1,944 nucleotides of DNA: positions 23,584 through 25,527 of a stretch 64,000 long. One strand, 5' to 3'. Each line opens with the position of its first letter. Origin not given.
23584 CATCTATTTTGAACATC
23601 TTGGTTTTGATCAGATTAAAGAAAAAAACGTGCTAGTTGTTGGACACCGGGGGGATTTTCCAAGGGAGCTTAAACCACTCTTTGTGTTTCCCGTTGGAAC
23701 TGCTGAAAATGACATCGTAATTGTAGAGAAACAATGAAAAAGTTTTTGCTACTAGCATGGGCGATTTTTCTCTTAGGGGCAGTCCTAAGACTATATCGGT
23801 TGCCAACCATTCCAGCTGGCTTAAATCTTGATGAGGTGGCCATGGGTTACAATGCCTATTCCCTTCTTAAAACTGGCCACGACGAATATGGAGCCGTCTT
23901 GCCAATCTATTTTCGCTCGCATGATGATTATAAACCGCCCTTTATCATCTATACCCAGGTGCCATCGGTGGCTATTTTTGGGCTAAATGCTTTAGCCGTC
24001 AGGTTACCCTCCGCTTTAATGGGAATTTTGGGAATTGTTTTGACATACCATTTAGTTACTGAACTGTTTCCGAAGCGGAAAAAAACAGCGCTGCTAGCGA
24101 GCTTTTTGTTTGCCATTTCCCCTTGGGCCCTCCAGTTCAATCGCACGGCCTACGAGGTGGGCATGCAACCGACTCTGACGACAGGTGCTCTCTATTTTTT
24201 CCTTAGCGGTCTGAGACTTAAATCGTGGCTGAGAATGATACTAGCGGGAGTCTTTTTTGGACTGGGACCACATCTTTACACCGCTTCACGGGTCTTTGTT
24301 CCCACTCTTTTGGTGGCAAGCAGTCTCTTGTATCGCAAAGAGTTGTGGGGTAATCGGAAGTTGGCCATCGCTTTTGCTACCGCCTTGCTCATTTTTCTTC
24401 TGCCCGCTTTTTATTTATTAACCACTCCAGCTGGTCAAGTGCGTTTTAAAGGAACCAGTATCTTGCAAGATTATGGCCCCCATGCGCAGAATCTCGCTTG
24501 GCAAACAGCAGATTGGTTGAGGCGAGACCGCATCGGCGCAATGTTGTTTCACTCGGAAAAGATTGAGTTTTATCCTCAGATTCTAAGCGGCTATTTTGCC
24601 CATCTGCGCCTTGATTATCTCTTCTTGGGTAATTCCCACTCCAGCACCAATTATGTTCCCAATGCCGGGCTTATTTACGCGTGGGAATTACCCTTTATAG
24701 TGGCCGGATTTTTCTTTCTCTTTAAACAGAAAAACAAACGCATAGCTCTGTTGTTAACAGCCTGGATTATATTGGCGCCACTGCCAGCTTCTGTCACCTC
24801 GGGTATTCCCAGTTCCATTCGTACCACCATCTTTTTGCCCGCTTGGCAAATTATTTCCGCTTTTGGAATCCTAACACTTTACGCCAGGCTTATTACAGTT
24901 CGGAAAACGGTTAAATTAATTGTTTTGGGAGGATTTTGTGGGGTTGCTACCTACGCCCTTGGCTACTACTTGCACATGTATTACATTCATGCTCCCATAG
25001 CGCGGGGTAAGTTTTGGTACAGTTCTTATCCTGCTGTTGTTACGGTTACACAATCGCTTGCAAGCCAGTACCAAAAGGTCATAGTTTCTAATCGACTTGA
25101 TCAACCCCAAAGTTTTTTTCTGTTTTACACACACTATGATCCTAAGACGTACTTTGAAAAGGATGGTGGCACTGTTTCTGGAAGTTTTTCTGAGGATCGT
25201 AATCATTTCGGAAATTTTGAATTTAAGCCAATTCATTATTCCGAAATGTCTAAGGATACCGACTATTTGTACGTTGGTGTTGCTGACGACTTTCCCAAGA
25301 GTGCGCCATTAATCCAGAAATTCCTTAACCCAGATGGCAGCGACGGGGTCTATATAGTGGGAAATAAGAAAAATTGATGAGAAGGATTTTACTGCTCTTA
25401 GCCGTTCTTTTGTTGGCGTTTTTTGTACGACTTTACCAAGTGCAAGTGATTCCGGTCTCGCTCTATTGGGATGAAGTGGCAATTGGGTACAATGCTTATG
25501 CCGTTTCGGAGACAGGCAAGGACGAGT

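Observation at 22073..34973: Tandem array of seven ArnT/PMT-like GT-C paralogs with a shared first-loop DE signature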

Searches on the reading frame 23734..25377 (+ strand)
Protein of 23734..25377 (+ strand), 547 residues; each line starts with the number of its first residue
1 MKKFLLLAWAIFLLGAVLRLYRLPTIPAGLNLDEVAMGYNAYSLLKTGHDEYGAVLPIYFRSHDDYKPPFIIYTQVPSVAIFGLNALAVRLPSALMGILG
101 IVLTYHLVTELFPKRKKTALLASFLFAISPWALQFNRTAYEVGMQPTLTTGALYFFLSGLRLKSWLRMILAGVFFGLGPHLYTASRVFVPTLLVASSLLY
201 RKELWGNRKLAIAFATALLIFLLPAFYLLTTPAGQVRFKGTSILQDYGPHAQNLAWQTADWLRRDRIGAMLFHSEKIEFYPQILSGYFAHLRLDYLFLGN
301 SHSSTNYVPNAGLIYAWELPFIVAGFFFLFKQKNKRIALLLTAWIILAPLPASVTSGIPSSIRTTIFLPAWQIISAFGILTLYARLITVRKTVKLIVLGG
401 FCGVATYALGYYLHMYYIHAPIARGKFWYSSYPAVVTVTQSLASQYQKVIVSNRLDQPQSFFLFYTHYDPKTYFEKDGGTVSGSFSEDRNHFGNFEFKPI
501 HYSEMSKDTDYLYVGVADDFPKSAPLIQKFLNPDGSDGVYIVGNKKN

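Call 5: search_protein_families(library=pfam, proteins=[window:23734-25377:+], max_evalue=0.01)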
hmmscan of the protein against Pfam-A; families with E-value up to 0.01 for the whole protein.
window:23734-25377:+ (547 aa): 1 family
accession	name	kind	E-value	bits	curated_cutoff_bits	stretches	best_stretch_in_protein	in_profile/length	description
PF13231.12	PMT_2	-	7.9e-14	52.6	26.1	1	67-222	2-155/160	Dolichyl-phosphate-mannose-protein mannosyltransferase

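Call 12: search_protein_families(library=ncbifam, proteins=[window:23734-25377:+], max_evalue=0.01)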
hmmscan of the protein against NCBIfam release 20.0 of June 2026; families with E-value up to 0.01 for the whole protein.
window:23734-25377:+ (547 aa): 1 family
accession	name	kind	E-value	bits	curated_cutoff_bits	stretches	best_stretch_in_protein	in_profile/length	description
TIGR03663.1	TIGR03663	subfamily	2.4e-08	33.4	126.25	1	8-178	4-159/435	flippase activity-associated protein Agl23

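Call 14: find_homologous_proteins(query=window:23734-25377:+, max_evalue=0.00001)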
Query window:23734-25377:+ (547 aa): 545 proteins with E <= 0.00001 among 8000 candidates; the best 120 are listed.
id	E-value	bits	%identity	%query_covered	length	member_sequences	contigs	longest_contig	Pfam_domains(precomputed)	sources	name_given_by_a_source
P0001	0.0e+0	1237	100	100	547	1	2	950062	PF13231.13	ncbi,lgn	-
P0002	9.5e-212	723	59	100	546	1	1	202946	PF13231.13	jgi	-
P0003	1.0e-199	683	56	98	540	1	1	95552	PF13231.13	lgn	-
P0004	8.0e-187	640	55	97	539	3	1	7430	PF02366.25,PF13231.13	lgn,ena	-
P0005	4.9e-176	605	51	98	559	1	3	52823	PF13231.13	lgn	-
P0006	1.2e-174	600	51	99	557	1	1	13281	PF13231.13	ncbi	-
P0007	6.4e-173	594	52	100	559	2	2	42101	PF13231.13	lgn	-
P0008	2.1e-170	586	53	99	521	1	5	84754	PF13231.13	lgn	-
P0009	1.4e-150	521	47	97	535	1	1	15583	PF13231.13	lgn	-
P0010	2.2e-140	487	45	99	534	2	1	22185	PF02366.25,PF13231.13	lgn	-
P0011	3.0e-138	480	45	99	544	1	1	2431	PF02366.25,PF13231.13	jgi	-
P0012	2.1e-137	477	45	97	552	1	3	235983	PF13231.13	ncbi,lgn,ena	-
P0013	3.5e-137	476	45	99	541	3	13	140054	PF02366.25,PF13231.13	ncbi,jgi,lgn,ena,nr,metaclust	ncbi:MAG: hypothetical protein UY21_C0001G0057 [Microgenomates group bacterium GW2011_GWA1_48_10]|nr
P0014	1.1e-136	475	46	96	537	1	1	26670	PF02366.25,PF13231.13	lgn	-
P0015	2.2e-134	467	43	97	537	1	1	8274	PF02366.25,PF13231.13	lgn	-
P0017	2.4e-121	424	43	92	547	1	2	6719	PF02366.25,PF13231.13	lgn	-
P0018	4.4e-118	413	41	95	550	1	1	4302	PF02366.25,PF13231.13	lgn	-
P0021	1.1e-115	405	40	100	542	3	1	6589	PF02366.25,PF13231.13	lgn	-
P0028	6.3e-113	396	38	99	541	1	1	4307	PF02366.25,PF13231.13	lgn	-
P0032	9.6e-112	392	40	93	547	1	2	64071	PF02366.25,PF13231.13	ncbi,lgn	-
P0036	1.7e-110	388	39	96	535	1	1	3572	PF02366.25,PF13231.13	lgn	-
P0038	3.3e-110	387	40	99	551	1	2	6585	PF02366.25,PF13231.13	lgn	-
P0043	5.8e-109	383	38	99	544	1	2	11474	PF02366.25,PF13231.13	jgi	-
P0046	1.6e-108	382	38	97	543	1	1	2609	PF02366.25,PF13231.13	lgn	-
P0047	1.0e-107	379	39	99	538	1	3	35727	PF02366.25,PF13231.13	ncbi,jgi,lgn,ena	-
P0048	1.5e-107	379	39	99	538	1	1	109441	PF02366.25,PF13231.13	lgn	-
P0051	9.7e-107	376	37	97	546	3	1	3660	PF02366.25,PF13231.13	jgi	-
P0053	8.9e-106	373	37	96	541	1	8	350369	PF02366.25,PF13231.13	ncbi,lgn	-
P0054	1.2e-105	372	37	96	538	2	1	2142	PF02366.25,PF13231.13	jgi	-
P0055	1.2e-105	372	37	98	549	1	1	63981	PF02366.25,PF13231.13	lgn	-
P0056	3.1e-105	371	39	97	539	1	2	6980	PF02366.25,PF13231.13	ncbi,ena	-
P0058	7.6e-105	370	39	96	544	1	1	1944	PF02366.25,PF13231.13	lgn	-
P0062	9.9e-103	363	37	100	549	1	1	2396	PF02366.25,PF13231.13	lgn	-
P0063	1.6e-102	362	38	98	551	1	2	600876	PF02366.25,PF13231.13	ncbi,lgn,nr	ncbi:MAG: glycosyltransferase family 39 protein [Candidatus Levybacteria bacterium]|nr:glycosyltrans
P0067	6.2e-101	357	36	97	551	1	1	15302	PF02366.25,PF13231.13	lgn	-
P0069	1.2e-100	356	37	97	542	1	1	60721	PF02366.25,PF13231.13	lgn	-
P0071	1.9e-100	355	37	97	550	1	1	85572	PF02366.25,PF13231.13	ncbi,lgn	-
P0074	6.6e-99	350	37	99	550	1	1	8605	PF02366.25,PF13231.13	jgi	jgi:4-amino-4-deoxy-L-arabinose transferase-like glycosyltransferase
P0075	9.9e-99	350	36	96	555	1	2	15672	PF02366.25,PF13231.13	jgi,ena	-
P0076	1.3e-98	349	37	97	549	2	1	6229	PF02366.25,PF13231.13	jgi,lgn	-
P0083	7.4e-98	347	37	96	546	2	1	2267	PF02366.25,PF13231.13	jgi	-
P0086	1.4e-97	346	37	98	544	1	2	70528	PF02366.25,PF13231.13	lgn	-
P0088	2.6e-97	345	36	96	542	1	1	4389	PF02366.25,PF13231.13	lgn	-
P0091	4.3e-96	341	36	96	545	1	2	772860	PF02366.25,PF13231.13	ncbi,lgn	-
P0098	3.7e-95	338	37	97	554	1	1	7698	PF02366.25,PF13231.13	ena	-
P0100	3.1e-94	335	37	99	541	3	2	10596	PF02366.25,PF13231.13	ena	-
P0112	1.3e-92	329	35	98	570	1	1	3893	PF02366.25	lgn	-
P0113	2.0e-92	329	36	96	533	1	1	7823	PF02366.25,PF13231.13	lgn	-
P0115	4.0e-92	328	38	88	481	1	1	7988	PF02366.25,PF13231.13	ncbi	-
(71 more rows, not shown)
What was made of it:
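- On PMT / GT39 protein O-mannosyltransferase: Many homologs carry precomputed PF02366 hits (call 14).
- NCBI names family members 'glycosyltransferase family 39 protein' (call 14).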

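Call 15: find_encoding_contigs(protein=P0001, flank=2000, max_places=3)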
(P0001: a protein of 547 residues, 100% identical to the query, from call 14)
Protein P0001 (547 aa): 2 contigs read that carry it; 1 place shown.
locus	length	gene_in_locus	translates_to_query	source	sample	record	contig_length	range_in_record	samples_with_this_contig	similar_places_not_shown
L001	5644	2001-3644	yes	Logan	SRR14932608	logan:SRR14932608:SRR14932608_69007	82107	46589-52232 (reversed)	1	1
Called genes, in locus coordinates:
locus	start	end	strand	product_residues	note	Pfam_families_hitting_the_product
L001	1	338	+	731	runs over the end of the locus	PF09586:YfhO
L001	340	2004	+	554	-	PF13231:PMT_2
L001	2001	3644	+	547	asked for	PF13231:PMT_2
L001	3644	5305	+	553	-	PF13231:PMT_2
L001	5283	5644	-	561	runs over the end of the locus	PF13231:PMT_2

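Call 28: predict_structure(alignment_id=A3)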
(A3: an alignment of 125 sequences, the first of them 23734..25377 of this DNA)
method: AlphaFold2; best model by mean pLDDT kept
length: 547 residues; sequences in the alignment: 125
mean_pLDDT: 95.5   pTM: 0.93
mean pLDDT of the five models: 95.5, 95.0, 94.7, 94.5, 94.4
residues with pLDDT >= 90: 508; 70-90: 35; 50-70: 4; < 50: 0
segments of 3 or more residues with pLDDT < 50: none
pLDDT, mean of each block of 10 residues (from residue 1): 95 98 95 96 98 94 88 97 98 97 98 98 98 90 94 98 98 96 94 98 98 98 92 89 95 97 97 96 97 94 86 97 98 98 98 94 95 98 94 95 97 97 94 98 97 96 98 97 84 97 94 98 97 96 82
secondary structure, 60 per line:
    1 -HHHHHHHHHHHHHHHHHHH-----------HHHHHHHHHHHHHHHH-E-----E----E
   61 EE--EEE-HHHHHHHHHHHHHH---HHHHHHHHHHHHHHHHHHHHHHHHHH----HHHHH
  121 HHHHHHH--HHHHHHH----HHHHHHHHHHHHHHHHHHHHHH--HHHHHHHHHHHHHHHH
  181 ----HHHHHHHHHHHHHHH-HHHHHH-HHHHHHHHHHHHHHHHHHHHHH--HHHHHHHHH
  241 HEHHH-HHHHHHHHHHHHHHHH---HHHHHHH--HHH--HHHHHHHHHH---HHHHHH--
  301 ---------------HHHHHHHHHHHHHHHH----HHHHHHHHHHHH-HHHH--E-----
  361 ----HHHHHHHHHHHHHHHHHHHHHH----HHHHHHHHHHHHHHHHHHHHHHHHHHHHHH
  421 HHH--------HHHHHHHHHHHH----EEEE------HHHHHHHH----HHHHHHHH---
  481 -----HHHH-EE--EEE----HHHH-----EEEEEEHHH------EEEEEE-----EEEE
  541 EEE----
elements in order: H2-20 H32-47 E60-62 E65-67 H69-82 H86-111 H116-127 H130-136 H141-162 H165-180 H185-199 H201-206 H208-229 H232-241 H247-262 H266-272 H280-289 H293-298 H316-331 H336-347 H349-352 H365-386 H391-423 H432-443 E448-451 H458-465 H470-477 H486-489 E495-497 H502-505 E511-516 E526-531 E537-543
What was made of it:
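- On GT-C fold glycosyltransferase superfamily: The AF2 model shows about 11-12 long helices before residue 424 (call 28).
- Closest known: Protein O-mannosyltransferases. Different: There is no insertion in the long outward-facing loop comparable to the MIR domain that I recall in eukaryotic PMTs (the EL4 region is about 80 residues; call 28).
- The AF2 model has pLDDT 95.5 (call 28).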

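Call 31: fold_search(model_id=the predicted structure, library=pdb)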
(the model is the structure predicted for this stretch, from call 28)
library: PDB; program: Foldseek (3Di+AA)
matches with E <= 10: 312; with E <= 0.001: 32
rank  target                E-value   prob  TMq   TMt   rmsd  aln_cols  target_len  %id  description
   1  5f15                  4.0e-09  1.00  0.54  0.55  11.3       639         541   14  Crystal Structure of ArnT from Cupriavidus metallidurans bound to Undecaprenyl phosphate (released 2016-02-17)
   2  5ezm                  4.6e-09  1.00  0.54  0.55  12.1       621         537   15  Crystal Structure of ArnT from Cupriavidus metallidurans in the apo state (released 2016-02-17)
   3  7e9s_A                6.4e-09  1.00  0.50  0.33  13.5       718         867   13  Archaeal oligosaccharyltransferase AglB from Archaeoglobus fulgidus in complex with an inhibitory peptide and a dolich (released 2021-09-08)
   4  8agc_A                7.3e-09  1.00  0.52  0.42  13.0       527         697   14  Structure of yeast oligosaccharylransferase complex with lipid-linked oligosaccharide and non-acceptor peptide bound (released 2022-12-07)
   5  7oci_F                2.3e-08  1.00  0.49  0.43  10.9       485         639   15  Cryo-EM structure of yeast Ost6p containing oligosaccharyltransferase complex (released 2022-02-16)
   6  3wak                  2.8e-08  1.00  0.48  0.33  12.1       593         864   14  Crystal structure of the Archaeoglobus fulgidus oligosaccharyltransferase (O29867_ARCFU) in the apo form (released 2013-10-30)
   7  3waj                  2.8e-08  1.00  0.48  0.35  13.1       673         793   14  Crystal structure of the Archaeoglobus fulgidus oligosaccharyltransferase (O29867_ARCFU) complex with Zn and sulfate (released 2013-10-30)
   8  9n9j_I                3.4e-08  1.00  0.52  0.42  13.7       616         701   12  Structure of a GRP94 folding intermediate engaged with a CCDC134- and FKBP11-bound secretory translocon (released 2025-11-19)
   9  8b6l_I                5.9e-08  1.00  0.50  0.41  13.9       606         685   12  Subtomogram average of the human Sec61-TRAP-OSTA-translocon (released 2022-12-07)
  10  5gmy_A                6.9e-08  1.00  0.50  0.35  12.9       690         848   13  Crystal structure of the Archaeoglobus fulgidus oligosaccharyltransferase (O29867_ARCFU) tethered with an acceptor pep (released 2017-02-01)
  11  8age_A                1.2e-07  1.00  0.48  0.42  10.9       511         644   15  Structure of yeast oligosaccharylransferase complex with acceptor peptide bound (released 2022-12-07)
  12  6s7o_A                1.6e-07  1.00  0.52  0.45  12.6       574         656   10  Cryo-EM structure of human oligosaccharyltransferase complex OST-A (released 2019-12-18)
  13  6c26_A                1.6e-07  1.00  0.49  0.42  15.1       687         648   14  The Cryo-EM structure of a eukaryotic oligosaccharyl transferase complex (released 2018-01-31)
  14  8pn9_A                2.0e-07  1.00  0.50  0.43  14.8       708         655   11  Structure of human oligosaccharyltransferase OST-A complex bound to NGI-1 (released 2024-05-08)
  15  6ezn_F                2.2e-07  1.00  0.50  0.43  10.6       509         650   14  Cryo-EM structure of the yeast oligosaccharyltransferase (OST) complex (released 2018-01-17)
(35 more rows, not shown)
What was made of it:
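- On GT-C fold glycosyltransferase superfamily: Foldseek E 4e-9, TM 0.54 to ArnT (call 31).
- Foldseek ranks ArnT 5f15/5ezm first (call 31).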

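Call 47: search_solved_structures(query=A3, max_evalue=10, show_alignments=3)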
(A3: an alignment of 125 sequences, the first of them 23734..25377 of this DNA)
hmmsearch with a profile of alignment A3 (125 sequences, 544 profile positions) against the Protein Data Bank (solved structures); distinct sequences matched with E-value up to 10: 3.
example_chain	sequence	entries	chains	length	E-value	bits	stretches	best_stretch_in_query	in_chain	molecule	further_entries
5ezm_A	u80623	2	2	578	0.001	21.1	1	68-231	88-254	4-amino-4-deoxy-L-arabinose transferase or related glycosyltransferases of PMT family | 4-amino-4-deoxy-L-arabinose (L-Ara4N) transferase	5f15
4i6m_D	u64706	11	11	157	1.4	10.8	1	466-520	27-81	Regulator of Ty1 transposition protein 102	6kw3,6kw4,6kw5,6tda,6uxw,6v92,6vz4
5tgc_C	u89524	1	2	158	1.4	10.7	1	466-520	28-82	Regulator of Ty1 transposition protein 102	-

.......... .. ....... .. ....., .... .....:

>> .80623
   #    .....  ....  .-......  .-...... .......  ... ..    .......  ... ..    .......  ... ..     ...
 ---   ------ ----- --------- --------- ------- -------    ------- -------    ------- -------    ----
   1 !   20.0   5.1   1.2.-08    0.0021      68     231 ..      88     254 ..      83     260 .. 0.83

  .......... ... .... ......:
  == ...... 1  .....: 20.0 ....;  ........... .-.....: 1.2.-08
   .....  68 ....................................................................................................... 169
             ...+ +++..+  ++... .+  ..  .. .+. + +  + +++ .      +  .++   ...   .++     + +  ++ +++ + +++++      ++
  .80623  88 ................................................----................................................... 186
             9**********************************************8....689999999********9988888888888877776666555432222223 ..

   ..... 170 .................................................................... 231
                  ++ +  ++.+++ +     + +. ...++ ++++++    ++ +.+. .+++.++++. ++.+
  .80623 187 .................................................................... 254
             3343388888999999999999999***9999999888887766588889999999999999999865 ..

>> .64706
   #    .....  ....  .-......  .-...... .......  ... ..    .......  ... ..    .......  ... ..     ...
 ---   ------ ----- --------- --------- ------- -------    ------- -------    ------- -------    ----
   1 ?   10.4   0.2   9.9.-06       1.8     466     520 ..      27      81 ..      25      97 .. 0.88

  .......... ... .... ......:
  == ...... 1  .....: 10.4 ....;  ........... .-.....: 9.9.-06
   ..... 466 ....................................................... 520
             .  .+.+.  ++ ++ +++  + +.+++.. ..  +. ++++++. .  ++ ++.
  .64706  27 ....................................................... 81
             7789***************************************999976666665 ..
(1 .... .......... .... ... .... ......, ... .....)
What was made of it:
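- On ArnT / GT83: The PDB profile hit to ArnT reaches only E 0.001 over 164 positions (call 47).
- Closest known: ArnT. Same: It is the only significant PDB sequence hit of the family profile, E 0.001 over the TM2-8 region with KPP aligned (call 47).
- The family profile's only significant PDB hit by sequence is ArnT, E 0.001, with the motif's KPP aligned to ArnT's KPP (call 47).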

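Call 74: find_encoding_contigs(protein=P0002, flank=10000, max_places=2)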
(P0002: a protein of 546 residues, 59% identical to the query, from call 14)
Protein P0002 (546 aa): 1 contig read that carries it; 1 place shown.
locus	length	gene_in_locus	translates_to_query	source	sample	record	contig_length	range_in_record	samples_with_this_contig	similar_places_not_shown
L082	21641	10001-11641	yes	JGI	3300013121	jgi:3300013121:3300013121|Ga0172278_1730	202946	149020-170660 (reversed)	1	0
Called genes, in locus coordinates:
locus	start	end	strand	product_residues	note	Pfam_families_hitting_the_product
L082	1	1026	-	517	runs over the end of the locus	PF13231:PMT_2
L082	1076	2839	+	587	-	PF10131:PTPS_related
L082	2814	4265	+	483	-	PF01943:Polysacc_synt, PF13440:Polysacc_synt_3, PF03023:MurJ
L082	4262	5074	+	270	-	PF00535:Glycos_transf_2, PF10111:Glyco_tranf_2_2 (weak)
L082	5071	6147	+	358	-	PF13439:Glyco_transf_4, PF00534:Glycos_transf_1, PF13692:Glyco_trans_1_4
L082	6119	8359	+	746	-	PF09586:YfhO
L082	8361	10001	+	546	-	PF13231:PMT_2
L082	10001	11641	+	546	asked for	PF13231:PMT_2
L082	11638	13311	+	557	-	PF13231:PMT_2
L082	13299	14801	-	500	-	-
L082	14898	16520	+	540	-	PF13231:PMT_2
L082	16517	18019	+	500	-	PF13231:PMT_2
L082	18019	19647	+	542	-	PF13231:PMT_2 (weak)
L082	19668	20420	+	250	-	PF00535:Glycos_transf_2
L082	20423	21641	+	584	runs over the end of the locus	PF10131:PTPS_related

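Call 75: find_encoding_contigs(protein=P0003, flank=10000, max_places=2)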
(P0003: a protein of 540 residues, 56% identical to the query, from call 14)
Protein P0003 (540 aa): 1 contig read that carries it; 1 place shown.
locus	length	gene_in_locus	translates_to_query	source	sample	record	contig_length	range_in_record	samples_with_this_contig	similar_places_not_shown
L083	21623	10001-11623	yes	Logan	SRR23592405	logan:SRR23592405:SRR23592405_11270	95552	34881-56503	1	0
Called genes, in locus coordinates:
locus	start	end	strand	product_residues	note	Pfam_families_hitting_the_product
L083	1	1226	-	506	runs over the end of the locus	PF13231:PMT_2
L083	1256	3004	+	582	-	PF10131:PTPS_related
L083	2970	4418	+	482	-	PF01943:Polysacc_synt, PF13440:Polysacc_synt_3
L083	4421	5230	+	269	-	PF00535:Glycos_transf_2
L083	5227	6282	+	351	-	PF13439:Glyco_transf_4, PF00534:Glycos_transf_1, PF13692:Glyco_trans_1_4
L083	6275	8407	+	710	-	PF09586:YfhO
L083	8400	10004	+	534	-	PF13231:PMT_2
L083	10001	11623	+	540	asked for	PF13231:PMT_2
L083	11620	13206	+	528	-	PF13231:PMT_2 (weak)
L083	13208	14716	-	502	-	-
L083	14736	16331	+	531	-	PF02366:PMT, PF13231:PMT_2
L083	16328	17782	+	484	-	PF02366:PMT, PF13231:PMT_2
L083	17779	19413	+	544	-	PF13231:PMT_2 (weak)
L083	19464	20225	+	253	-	PF00535:Glycos_transf_2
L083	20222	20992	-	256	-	-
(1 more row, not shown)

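Call 87: search_protein_representatives(alignment_id=A3)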
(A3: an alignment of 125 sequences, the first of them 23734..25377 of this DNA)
Query: 125 sequences, 544 profile positions. Proteins with E-value up to 0.001 (for the whole library): 37051; up to 1e-10: 16908; up to 1e-30: 6816. The best 150 are listed.
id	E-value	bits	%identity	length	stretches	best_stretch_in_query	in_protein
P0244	6.0e-230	781.0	-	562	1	10-543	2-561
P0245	2.0e-220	749.6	-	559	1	1-543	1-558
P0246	2.7e-220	749.2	-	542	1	1-542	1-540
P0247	2.8e-207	706.2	-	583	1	2-542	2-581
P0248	4.4e-204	695.7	-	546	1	1-543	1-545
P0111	8.5e-204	694.7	-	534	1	4-543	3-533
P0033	1.3e-198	677.6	-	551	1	2-543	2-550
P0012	1.8e-198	677.2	-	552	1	3-543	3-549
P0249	4.3e-197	672.6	-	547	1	4-543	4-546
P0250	1.8e-196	670.6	-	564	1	5-543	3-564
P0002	1.4e-195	667.6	-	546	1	1-543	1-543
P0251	1.8e-195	667.3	-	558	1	1-542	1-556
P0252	2.4e-195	666.9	-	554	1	4-542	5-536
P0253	4.9e-195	665.8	-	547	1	1-543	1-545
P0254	4.9e-195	665.8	-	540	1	5-543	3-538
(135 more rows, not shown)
